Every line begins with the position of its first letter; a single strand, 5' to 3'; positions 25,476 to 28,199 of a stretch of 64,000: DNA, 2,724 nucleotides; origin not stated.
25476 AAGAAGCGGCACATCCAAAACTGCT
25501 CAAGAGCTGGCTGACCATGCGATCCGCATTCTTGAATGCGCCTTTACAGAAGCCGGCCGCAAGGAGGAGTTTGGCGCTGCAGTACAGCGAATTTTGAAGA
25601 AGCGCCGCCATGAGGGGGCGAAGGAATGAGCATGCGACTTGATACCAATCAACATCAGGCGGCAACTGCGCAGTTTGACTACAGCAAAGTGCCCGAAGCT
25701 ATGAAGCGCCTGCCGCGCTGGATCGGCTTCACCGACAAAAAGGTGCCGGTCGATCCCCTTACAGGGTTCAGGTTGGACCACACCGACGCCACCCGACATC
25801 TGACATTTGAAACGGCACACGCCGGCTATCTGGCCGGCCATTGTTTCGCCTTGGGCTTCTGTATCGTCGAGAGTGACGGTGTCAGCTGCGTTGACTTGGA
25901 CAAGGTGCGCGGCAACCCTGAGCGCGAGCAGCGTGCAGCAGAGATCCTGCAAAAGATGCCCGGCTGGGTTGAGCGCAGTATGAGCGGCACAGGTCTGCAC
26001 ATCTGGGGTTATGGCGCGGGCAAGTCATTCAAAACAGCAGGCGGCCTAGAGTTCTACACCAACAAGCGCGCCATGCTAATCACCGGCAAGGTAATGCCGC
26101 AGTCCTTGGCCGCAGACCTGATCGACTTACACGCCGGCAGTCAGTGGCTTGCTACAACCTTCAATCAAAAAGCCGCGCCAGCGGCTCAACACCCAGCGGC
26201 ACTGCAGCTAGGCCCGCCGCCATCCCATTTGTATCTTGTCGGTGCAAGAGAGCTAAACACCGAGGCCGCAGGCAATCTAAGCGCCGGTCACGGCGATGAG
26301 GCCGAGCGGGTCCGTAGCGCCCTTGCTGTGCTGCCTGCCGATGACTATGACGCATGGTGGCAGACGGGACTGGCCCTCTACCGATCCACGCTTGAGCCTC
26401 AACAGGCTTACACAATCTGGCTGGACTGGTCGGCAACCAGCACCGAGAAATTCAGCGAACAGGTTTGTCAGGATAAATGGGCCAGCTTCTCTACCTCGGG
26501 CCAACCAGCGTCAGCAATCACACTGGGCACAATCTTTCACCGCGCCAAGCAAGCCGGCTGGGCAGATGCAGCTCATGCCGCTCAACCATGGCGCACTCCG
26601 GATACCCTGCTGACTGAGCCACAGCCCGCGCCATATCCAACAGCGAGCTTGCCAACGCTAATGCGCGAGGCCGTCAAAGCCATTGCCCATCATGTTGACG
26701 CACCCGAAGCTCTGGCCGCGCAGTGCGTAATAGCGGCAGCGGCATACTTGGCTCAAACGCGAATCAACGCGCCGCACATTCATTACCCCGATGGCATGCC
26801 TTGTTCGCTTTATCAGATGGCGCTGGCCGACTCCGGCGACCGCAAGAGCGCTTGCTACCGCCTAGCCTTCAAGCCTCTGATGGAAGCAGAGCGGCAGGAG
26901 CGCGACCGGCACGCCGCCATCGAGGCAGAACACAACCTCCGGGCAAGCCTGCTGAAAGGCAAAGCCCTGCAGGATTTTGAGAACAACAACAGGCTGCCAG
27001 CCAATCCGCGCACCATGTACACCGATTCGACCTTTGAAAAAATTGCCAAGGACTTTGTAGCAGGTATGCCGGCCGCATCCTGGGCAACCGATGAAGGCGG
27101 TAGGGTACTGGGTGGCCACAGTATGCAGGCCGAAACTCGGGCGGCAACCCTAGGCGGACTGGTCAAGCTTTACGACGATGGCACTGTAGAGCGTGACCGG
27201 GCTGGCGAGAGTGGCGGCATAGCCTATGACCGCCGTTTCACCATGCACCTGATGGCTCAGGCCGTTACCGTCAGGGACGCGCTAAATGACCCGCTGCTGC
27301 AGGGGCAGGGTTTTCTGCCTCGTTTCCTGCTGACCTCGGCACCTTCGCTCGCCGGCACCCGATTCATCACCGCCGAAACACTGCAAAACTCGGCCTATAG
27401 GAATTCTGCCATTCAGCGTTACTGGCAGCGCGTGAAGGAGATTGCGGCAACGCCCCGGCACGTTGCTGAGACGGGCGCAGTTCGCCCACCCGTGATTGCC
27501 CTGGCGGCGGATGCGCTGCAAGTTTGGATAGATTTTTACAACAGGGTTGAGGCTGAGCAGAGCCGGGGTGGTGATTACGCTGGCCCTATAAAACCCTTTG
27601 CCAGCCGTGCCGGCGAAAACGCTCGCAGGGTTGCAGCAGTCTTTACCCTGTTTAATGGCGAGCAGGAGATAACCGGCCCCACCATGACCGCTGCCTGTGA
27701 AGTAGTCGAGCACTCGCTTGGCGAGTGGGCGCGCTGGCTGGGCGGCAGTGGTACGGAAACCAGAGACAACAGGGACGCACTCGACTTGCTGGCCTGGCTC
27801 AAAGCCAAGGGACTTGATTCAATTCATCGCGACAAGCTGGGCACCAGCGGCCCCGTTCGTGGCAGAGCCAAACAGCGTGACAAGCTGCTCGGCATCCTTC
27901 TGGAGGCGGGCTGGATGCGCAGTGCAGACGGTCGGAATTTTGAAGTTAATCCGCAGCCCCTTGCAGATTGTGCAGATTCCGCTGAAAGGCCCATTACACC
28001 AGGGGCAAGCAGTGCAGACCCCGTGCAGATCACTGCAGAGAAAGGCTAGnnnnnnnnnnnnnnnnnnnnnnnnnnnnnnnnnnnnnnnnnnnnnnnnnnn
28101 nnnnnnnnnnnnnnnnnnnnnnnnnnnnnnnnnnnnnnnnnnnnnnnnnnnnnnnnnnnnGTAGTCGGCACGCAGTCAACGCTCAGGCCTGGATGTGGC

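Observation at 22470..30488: Minimalist satellite-like element (int-alpA-primase/DUF3987, no packaging genes) in tRNA-Met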

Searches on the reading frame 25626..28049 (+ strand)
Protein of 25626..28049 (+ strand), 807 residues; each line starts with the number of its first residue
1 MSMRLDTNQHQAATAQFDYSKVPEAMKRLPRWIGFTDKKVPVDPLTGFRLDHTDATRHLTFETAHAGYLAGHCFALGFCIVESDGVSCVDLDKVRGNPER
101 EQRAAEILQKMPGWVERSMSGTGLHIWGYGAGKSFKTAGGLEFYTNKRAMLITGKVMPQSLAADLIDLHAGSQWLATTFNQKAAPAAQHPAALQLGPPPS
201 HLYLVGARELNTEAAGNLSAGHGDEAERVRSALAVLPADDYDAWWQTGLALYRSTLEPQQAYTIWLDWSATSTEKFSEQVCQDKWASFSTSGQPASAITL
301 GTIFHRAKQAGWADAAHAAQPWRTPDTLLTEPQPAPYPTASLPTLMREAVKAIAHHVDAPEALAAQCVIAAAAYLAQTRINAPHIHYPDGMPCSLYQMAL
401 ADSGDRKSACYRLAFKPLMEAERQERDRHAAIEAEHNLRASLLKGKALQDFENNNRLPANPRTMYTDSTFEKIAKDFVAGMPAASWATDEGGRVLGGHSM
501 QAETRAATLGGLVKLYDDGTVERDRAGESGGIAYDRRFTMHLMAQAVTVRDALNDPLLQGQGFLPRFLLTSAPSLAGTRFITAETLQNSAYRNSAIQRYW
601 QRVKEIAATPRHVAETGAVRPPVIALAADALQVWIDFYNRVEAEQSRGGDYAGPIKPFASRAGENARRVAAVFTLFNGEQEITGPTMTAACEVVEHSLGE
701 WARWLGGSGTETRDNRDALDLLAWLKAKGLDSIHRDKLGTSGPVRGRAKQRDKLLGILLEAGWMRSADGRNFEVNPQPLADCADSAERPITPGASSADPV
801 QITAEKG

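Call 4: search_protein_families(library=pfam, proteins=[window:25626-28049:+], max_evalue=0.01)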
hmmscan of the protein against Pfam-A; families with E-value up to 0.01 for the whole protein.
window:25626-28049:+ (807 aa): 2 families
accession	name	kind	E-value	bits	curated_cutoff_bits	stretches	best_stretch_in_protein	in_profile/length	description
PF13148.11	DUF3987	-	7.3e-58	196.9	27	1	359-700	2-357/364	Protein of unknown function (DUF3987)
PF08707.16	PriCT_2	-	2.2e-15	57.2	22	1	230-307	2-77/77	Primase C terminal 2 (PriCT-2)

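Call 5: search_protein_families(library=phrogs, proteins=[window:25626-28049:+], max_evalue=0.01)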
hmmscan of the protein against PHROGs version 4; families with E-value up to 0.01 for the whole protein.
window:25626-28049:+ (807 aa): 10 families
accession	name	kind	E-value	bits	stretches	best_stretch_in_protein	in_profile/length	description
phrog_2373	-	DNA, RNA and nucleotide metabolism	1.1e-42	147.4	1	319-727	38-453/515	DNA helicase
phrog_3022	-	DNA, RNA and nucleotide metabolism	1.6e-30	107.3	1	18-407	5-422/788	DNA primase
phrog_8643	-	DNA, RNA and nucleotide metabolism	2.7e-22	80.4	1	18-158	33-172/179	DNA polymerase/primase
phrog_1829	-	DNA, RNA and nucleotide metabolism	9.8e-22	77.9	1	18-159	2-161/772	DNA primase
phrog_13901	-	DNA, RNA and nucleotide metabolism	2.1e-20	74.2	1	17-156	6-160/341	DNA primase/helicase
phrog_15962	-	DNA, RNA and nucleotide metabolism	1.2e-15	57.9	1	75-320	103-339/835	DNA primase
phrog_2597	-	DNA, RNA and nucleotide metabolism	7.9e-10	38.9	1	239-317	19-91/747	DNA primase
phrog_10514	-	DNA, RNA and nucleotide metabolism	2.5e-08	33.6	1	489-696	453-662/750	DNA primase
phrog_1156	-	DNA, RNA and nucleotide metabolism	2.9e-07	30.4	1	225-347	226-328/855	DNA primase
phrog_35045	-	DNA, RNA and nucleotide metabolism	1.1e-06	28.2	1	44-152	42-155/826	DNA primase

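Call 8: search_protein_families(library=ncbifam, proteins=[window:25626-28049:+], max_evalue=0.01)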
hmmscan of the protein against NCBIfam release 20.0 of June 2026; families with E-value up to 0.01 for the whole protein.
window:25626-28049:+ (807 aa): 0 families

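Call 9: search_protein_families(library=padloc, proteins=[window:25626-28049:+], max_evalue=0.01)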
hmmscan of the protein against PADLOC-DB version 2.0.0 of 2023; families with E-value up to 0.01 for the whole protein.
window:25626-28049:+ (807 aa): 0 families

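Call 19: find_related_loci(query=window:25626-28049:+, collection=genome_contigs, flank=10000)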
Query window:25626-28049:+ (807 aa) in genome_contigs; peptide patterns used: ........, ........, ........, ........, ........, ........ (x = any residue, [..] = any of these).
52 stretches matched a pattern; 2 encode a relative of the query (tblastn E <= 1e-3); 2 distinct loci.
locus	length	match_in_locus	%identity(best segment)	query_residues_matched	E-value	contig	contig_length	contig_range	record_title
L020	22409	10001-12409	89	8-807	0e+0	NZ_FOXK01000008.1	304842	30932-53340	Ectopseudomonas toyotomiensis strain JCM 15604, whole genome shotgun sequence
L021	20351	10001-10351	83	1-117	6e-61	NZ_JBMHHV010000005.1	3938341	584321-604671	Pseudomonas sp. GWSMS-1 tig00000004, whole genome shotgun sequence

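Call 33: search_dna_similar(query=window:25626-28049:+, collection=phages, mode=protein, max_rows=20)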
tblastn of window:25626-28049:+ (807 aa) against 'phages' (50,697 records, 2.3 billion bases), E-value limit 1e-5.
Records with a match: 269; places in all: 269; records where one place covers at least 80% of the query: 0.
Best place of each record, by identity: <60% 269.
By first word of the organism name: Pseudomonas 93; Escherichia 40; Stenotrophomonas 23; Xanthomonas 18; Listeria 11; Acinetobacter 10; Vibrio 10; Enterobacteria 9; Rhodobacter 7; Lactobacillus 6; and 22 more.
By host as written in the record: Pseudomonas aeruginosa 32; - 20; Escherichia coli 16; Stenotrophomonas maltophilia 15; Pseudomonas aeruginosa PAO1 11; Pseudomonas syringae 8; Rhodobacter capsulatus YW1 7; Escherichia coli K-12 7; and 90 more.
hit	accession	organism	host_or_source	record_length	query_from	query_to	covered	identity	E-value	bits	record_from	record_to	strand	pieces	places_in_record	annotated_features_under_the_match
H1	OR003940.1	Phage DSL-LC05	Gammaproteobacteria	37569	227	467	30%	25.2%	3e-6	57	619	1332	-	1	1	DNA primase/polymerase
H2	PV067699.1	Acinetobacter phage Acjo_20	Acinetobacter johnsonii 4883b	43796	51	290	30%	25.2%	1e-9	68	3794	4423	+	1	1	hypothetical protein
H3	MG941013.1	Actinomyces phage xhp1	Actinomyces odontolyticus subsp. ...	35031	10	156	18%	34.8%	1e-6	59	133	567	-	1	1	DNA primase-polymerase protein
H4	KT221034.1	Streptomyces phage SF3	Streptomyces flavovirens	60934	22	154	16%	37.5%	2e-9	67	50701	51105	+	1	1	hypothetical protein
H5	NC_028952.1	Streptomyces phage SF3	Streptomyces flavovirens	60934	22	154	16%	37.5%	2e-9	67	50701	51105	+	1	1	DNA polymerase/primase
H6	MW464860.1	Enterobacter phage EC151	Enterobacter cloacae CEMTC 2064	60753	6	182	22%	27.7%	5e-9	66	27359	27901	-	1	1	DNA primase/ helicase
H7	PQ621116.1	Pseudomonas phage PSASB_03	Pseudomonas aeruginosa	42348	20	171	19%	31.6%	2e-10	71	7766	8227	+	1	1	DNA primase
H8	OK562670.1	Stenotrophomonas phage vB_SM_ytsc_ply2008005c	Stenotrophomonas maltophilia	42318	20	171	19%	31.6%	6e-10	69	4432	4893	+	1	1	DNA primase/helicase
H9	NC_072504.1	Stenotrophomonas phage vB_SM_ytsc_ply2008005c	Stenotrophomonas maltophilia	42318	20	171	19%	31.6%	6e-10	69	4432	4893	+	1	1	DNA primase/helicase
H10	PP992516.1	Pseudomonas phage Baskent_P4_1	Pseudomonas aeruginosa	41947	20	171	19%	31.6%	6e-10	69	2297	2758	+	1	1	DNA primase/helicase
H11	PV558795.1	Variovorax phage VPv64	Variovorax paradoxus DSM 645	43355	20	171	19%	31.6%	9e-10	69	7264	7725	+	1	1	record has no annotation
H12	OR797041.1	Stenotrophomonas phage vB_SmaS_Bhz54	Stenotrophomonas maltophilia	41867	20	171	19%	31.0%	1e-9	68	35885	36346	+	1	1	putative DNA primase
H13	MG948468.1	Pantoea phage vB_PagS_Vid5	Pantoea agglomerans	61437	21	159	17%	33.8%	2e-10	71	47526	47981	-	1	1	primase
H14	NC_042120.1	Pantoea phage vB_PagS_Vid5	Pantoea agglomerans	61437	21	159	17%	33.8%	2e-10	71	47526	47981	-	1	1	DNA primase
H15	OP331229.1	Vibrio phage 033B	Vibrio parahaemolyticus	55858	21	168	18%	31.5%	6e-8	63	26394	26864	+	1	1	primase/helicase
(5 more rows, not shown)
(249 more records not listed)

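Call 34: search_dna_similar(query=window:25626-28049:+, collection=plasmids, mode=protein, max_rows=20)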
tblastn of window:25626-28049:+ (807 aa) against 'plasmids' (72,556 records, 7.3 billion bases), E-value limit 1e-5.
Records with a match: 93; places in all: 102; records where one place covers at least 80% of the query: 0.
Best place of each record, by identity: <60% 93.
By first word of the organism name: Legionella 25; Escherichia 11; Natrinema 10; Halorussus 6; Haloprofundus 4; Citrobacter 3; Psychrobacter 2; Salmonella 2; Natribaculum 2; Natronorubrum 2; and 23 more.
By predicted mobility (MOB-suite, as given by PLSDB): non-mobilizable 64; conjugative 29.
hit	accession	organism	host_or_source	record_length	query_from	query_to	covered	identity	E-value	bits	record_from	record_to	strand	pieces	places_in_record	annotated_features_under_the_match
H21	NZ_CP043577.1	Pseudomonas putida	bacterial isolate,biofilm reactor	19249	334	778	55%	29.4%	4e-29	133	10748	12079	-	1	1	YfjI family protein | hypothetical protein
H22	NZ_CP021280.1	Legionella pneumophila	protozoa,bulk water sample from a shower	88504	322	780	57%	28.5%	6e-25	119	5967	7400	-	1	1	YfjI family protein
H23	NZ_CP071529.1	Legionella lytica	Acanthamoeba castellanii,bacterial ...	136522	322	776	56%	28.1%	1e-23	115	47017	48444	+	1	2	YfjI family protein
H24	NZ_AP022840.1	Legionella antarctica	-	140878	336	777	55%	28.8%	1e-32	144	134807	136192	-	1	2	YfjI family protein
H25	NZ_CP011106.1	Legionella pneumophila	Homo sapiens,sputum sample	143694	335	777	55%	28.5%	4e-25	120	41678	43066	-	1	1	YfjI family protein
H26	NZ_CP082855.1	Legionella anisa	-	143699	335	777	55%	28.5%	4e-25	120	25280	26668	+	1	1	YfjI family protein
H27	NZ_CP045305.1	Legionella longbeachae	Homo sapiens,Sputum sample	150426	335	777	55%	28.5%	4e-25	120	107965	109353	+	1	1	YfjI family protein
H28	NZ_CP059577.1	Legionella sp. PC997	Biofilm - potable water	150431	335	777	55%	28.5%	4e-25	120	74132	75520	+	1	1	YfjI family protein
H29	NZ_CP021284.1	Legionella pneumophila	Homo sapiens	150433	335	777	55%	28.5%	4e-25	120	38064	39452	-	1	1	YfjI family protein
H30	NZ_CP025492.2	Legionella sainthelensi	Homo sapiens,Clinical ...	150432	335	777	55%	28.5%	4e-25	120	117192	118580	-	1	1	YfjI family protein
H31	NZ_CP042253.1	Legionella longbeachae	Homo sapiens,lung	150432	335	777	55%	28.5%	4e-25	120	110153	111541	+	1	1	YfjI family protein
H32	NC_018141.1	Legionella pneumophila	-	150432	335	777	55%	28.5%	4e-25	120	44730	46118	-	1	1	YfjI family protein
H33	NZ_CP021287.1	Legionella pneumophila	Homo sapiens,human lung tissue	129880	335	777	55%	28.3%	1e-25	122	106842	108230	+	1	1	YfjI family protein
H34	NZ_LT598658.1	Legionella pneumophila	Homo sapiens,clinical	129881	335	777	55%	28.3%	1e-25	122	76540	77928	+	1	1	YfjI family protein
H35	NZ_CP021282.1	Legionella pneumophila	Homo sapiens,human lung tissue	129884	335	777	55%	28.3%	1e-25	122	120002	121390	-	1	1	YfjI family protein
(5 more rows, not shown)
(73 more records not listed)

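Call 42: find_related_loci(query=window:25626-28049:+, collection=viral_contigs, flank=10000)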
Query window:25626-28049:+ (807 aa) in viral_contigs; peptide patterns used: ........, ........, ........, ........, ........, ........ (x = any residue, [..] = any of these).
7 stretches matched a pattern, but none encodes a relative of the query by tblastn (E <= 1e-3).

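Call 43: find_homologous_proteins(query=window:25626-28049:+, max_evalue=1e-20)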
Query window:25626-28049:+ (807 aa): 60 proteins with E <= 1e-20 among 8000 candidates.
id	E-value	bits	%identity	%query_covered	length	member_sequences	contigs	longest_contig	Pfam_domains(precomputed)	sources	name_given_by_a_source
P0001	0.0e+0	1701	91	100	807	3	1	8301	PF13148.12,PF08707.17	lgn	-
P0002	0.0e+0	1678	90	100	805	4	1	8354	PF13148.12,PF08707.17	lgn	-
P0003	0.0e+0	1665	90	100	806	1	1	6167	PF13148.12,PF08707.17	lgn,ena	-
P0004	0.0e+0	1658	90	100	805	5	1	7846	PF13148.12,PF08707.17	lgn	-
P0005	0.0e+0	1651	90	100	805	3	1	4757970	PF13148.12,PF08707.17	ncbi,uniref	ncbi:DUF3987 domain-containing protein [Ectopseudomonas mendocina]|uniref:DUF3987 domain-containing 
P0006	0.0e+0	1645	89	99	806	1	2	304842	PF13148.12,PF08707.17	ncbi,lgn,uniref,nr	ncbi:hypothetical protein CDR19_11295 [Ectopseudomonas toyotomiensis]|uniref:Primase C terminal 2 (P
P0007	0.0e+0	1556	84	100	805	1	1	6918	PF13148.12,PF08707.17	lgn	-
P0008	0.0e+0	1550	84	100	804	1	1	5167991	PF13148.12,PF08707.17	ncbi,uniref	ncbi:DUF3987 domain-containing protein [Pseudomonas sp. SP16.1]|uniref:DUF3987 domain-containing pro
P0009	0.0e+0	1542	84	100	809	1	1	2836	PF13148.12,PF08707.17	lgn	-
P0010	0.0e+0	1538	84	100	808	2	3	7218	PF13148.12,PF08707.17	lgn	-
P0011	0.0e+0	1526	82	100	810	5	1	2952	PF13148.12,PF08707.17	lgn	-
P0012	0.0e+0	1519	82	100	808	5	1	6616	PF13148.12,PF08707.17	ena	-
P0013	0.0e+0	1518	82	100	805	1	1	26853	PF13148.12,PF08707.17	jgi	jgi:hypothetical protein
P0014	0.0e+0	1505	82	98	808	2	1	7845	PF13148.12,PF08707.17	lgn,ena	-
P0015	0.0e+0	1449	78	99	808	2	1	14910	PF13148.12,PF08707.17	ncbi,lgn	ncbi:MAG: DUF3987 domain-containing protein [Pseudomonas sp.]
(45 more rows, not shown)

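Call 44: find_encoding_contigs(protein=P0001, flank=10000, max_places=4)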
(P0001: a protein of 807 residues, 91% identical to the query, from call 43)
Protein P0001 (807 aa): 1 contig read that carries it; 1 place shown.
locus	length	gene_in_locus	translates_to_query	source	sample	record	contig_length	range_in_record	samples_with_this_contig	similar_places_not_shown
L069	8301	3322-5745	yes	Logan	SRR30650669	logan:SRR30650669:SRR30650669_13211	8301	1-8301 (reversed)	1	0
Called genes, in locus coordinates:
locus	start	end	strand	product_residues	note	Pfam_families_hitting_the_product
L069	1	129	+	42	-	?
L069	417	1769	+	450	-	PF13356:Arm-DNA-bind_3, PF00589:Phage_integrase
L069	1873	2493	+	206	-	-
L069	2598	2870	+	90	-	PF12728:HTH_17 (faint)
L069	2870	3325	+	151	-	-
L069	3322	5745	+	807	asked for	PF08707:PriCT_2, PF13148:DUF3987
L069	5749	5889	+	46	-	-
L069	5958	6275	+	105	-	-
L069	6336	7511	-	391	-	PF00226:DnaJ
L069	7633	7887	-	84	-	-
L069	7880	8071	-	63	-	-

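Call 45: find_encoding_contigs(protein=P0002, flank=10000, max_places=4)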
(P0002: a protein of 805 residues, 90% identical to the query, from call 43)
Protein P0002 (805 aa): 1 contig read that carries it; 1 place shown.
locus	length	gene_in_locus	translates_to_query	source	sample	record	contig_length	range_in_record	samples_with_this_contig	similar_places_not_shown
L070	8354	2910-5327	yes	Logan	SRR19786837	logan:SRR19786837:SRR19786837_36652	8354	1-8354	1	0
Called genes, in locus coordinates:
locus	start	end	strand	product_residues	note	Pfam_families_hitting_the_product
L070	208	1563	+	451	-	PF13356:Arm-DNA-bind_3, PF00589:Phage_integrase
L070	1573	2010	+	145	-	-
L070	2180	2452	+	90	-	PF12728:HTH_17 (faint)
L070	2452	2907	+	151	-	-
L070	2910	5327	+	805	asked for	PF08707:PriCT_2, PF13148:DUF3987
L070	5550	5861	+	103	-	-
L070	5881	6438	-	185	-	-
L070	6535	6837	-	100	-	-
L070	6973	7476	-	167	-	PF13511:DUF4124 (weak)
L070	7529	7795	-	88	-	PF28031:ParC-like (weak)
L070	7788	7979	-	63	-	-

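Call 46: find_encoding_contigs(protein=P0004, flank=10000, max_places=4)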
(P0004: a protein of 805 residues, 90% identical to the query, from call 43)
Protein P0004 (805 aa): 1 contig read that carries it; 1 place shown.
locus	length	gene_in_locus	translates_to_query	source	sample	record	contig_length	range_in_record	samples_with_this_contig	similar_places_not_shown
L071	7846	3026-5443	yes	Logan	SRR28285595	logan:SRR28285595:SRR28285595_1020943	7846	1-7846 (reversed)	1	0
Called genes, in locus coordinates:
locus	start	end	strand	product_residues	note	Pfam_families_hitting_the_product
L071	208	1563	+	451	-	PF13356:Arm-DNA-bind_3, PF00589:Phage_integrase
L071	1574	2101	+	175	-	-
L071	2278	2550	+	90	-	PF12728:HTH_17 (weak)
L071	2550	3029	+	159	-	-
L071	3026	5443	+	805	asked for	PF08707:PriCT_2, PF13148:DUF3987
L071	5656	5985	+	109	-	-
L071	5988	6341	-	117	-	-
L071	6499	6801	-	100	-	-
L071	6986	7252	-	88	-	PF28031:ParC-like (weak)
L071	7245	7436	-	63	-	-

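Call 49: find_encoding_contigs(protein=P0014, flank=10000, max_places=4)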
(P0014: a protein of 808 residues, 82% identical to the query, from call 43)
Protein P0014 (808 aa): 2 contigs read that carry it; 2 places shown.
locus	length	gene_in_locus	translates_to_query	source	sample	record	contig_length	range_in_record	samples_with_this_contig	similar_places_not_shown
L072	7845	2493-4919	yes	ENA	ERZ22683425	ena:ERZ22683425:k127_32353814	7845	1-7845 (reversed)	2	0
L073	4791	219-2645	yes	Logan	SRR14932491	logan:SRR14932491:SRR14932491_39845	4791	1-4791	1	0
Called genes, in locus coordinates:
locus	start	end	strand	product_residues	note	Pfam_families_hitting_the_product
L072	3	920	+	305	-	?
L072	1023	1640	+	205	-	-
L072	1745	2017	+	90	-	PF12728:HTH_17 (weak)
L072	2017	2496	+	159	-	-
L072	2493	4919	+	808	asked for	PF08707:PriCT_2, PF13148:DUF3987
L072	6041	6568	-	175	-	-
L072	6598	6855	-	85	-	PF28031:ParC-like (weak)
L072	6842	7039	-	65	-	-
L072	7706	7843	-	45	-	?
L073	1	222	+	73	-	?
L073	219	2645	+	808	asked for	PF08707:PriCT_2, PF13148:DUF3987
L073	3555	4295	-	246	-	-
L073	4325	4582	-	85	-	PF28031:ParC-like (weak)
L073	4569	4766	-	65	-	-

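Call 50: find_encoding_contigs(protein=P0010, flank=10000, max_places=4)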
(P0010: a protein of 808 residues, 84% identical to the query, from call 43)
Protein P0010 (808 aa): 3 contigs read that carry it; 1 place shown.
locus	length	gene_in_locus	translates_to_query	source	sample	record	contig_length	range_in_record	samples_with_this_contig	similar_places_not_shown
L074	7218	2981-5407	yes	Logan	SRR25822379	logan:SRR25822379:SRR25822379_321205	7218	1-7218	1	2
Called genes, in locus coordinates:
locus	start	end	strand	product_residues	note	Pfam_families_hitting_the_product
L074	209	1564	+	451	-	PF13356:Arm-DNA-bind_3, PF00589:Phage_integrase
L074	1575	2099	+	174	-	-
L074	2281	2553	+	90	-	PF12728:HTH_17 (weak)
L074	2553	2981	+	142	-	-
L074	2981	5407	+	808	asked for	PF08707:PriCT_2, PF13148:DUF3987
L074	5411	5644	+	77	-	-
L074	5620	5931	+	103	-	-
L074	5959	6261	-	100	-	-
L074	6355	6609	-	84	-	PF28031:ParC-like (weak)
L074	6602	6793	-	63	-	-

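Call 51: find_encoding_contigs(protein=P0007, flank=10000, max_places=4)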
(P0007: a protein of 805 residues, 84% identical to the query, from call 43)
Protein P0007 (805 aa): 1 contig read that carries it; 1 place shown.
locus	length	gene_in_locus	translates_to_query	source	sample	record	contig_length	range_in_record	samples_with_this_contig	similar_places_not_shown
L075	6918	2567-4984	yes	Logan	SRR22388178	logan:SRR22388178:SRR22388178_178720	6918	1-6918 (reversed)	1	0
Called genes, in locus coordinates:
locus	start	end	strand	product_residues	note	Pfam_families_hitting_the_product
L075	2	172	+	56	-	?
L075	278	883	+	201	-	-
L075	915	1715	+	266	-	-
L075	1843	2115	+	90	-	-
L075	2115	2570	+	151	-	-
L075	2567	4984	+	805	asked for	PF08707:PriCT_2, PF13148:DUF3987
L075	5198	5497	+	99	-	-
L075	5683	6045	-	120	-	-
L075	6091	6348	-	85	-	-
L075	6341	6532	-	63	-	-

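Call 78: search_protein_families(library=pfam, proteins=[L020:12994-13692:-, L069:6336-7511:-, L070:5881-6438:-, L073:3555-4295:-, L074:5959-6303:-, L075:5683-6078:-], max_evalue=0.01)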
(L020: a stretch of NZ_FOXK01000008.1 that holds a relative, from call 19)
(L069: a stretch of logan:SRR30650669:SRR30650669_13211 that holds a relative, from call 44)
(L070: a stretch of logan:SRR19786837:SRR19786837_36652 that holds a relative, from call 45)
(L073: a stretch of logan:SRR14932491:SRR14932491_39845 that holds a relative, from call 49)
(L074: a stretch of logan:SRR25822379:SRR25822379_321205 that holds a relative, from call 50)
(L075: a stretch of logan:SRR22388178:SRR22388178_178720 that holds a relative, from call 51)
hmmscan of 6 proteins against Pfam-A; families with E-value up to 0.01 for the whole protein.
L020:12994-13692:- (232 aa): 1 family
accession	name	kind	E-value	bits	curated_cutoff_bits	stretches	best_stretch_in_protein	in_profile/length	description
PF13511.11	DUF4124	-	5.4e-05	23.8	22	1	13-49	1-35/56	Domain of unknown function (DUF4124)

L069:6336-7511:- (391 aa): 2 families
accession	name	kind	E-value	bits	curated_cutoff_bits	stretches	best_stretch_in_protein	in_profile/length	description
PF00226.36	DnaJ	-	6.4e-09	36.2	27.8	1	331-386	4-54/63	DnaJ domain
PF13719.11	Zn_ribbon_5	-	0.0027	17.8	29.3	1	265-293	5-36/37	zinc-ribbon domain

L070:5881-6438:- (185 aa): 0 families

L073:3555-4295:- (246 aa): 0 families

L074:5959-6303:- (114 aa): 0 families

L075:5683-6078:- (131 aa): 0 families

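Call 79: search_protein_families(library=padloc, proteins=[L020:12994-13692:-, L069:6336-7511:-, L070:5881-6438:-, L073:3555-4295:-, L074:5959-6303:-, L075:5683-6078:-], max_evalue=0.01)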
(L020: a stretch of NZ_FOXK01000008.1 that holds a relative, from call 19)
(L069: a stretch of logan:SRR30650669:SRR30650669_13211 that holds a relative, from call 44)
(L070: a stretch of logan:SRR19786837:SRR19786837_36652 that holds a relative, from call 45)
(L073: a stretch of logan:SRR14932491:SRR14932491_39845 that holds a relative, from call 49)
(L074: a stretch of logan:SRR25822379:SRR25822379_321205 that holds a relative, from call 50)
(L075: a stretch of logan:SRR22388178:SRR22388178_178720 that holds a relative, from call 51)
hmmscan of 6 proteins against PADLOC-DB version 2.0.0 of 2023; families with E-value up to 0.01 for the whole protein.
L020:12994-13692:- (232 aa): 0 families

L069:6336-7511:- (391 aa): 0 families

L070:5881-6438:- (185 aa): 0 families

L073:3555-4295:- (246 aa): 0 families

L074:5959-6303:- (114 aa): 0 families

L075:5683-6078:- (131 aa): 0 families

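Call 81: find_encoding_contigs(protein=P0003, flank=10000, max_places=4)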
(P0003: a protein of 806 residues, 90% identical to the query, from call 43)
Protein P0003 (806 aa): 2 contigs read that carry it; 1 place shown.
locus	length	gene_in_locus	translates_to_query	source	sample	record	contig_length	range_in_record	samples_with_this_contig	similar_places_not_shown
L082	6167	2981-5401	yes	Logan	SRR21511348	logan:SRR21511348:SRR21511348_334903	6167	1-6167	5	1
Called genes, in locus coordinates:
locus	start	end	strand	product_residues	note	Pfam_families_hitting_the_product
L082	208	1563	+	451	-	PF13356:Arm-DNA-bind_3, PF00589:Phage_integrase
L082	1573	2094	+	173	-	-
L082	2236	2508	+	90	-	-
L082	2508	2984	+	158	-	-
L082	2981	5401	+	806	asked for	PF08707:PriCT_2, PF13148:DUF3987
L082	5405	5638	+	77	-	-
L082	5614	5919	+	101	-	-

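Call 82: find_encoding_contigs(protein=P0012, flank=10000, max_places=4)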
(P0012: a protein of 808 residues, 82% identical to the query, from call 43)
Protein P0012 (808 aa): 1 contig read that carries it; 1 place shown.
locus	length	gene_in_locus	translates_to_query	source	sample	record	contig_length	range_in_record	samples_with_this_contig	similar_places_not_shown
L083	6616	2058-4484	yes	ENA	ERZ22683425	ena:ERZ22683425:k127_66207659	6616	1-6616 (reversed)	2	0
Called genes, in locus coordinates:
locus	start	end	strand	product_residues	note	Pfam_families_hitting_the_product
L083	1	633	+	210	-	?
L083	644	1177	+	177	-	-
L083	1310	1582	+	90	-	PF12728:HTH_17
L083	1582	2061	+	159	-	-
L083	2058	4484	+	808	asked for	PF08707:PriCT_2, PF13148:DUF3987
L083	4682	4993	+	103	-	-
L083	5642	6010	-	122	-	-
